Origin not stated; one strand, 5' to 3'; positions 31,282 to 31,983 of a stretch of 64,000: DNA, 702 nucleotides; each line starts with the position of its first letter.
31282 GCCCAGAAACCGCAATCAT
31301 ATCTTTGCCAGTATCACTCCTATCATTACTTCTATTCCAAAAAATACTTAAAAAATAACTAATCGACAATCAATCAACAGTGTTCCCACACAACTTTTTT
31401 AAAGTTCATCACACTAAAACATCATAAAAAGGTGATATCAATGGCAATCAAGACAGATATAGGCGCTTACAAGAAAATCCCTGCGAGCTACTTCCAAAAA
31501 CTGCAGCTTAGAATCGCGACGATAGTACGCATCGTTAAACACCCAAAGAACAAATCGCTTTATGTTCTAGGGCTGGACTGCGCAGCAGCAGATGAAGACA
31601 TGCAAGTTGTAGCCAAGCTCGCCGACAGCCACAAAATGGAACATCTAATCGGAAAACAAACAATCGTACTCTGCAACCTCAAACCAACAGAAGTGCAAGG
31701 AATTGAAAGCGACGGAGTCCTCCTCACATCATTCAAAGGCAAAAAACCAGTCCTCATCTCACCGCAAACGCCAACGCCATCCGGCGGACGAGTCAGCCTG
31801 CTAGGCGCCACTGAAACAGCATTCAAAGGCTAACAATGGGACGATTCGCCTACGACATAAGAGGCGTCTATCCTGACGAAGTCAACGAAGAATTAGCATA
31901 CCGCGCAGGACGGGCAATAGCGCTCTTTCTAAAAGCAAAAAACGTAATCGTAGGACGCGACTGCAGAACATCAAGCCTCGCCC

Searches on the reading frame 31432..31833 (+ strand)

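Call 64: search_protein_families(library=pfam, proteins=[window:31432-31833:+], max_evalue=0.001)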
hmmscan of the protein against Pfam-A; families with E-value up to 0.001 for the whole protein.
window:31432-31833:+ (133 aa): 1 family
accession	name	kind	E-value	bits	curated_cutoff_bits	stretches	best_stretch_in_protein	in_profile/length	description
PF01588.26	tRNA_bind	-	2.9e-17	63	27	1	26-118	1-94/96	Putative tRNA binding domain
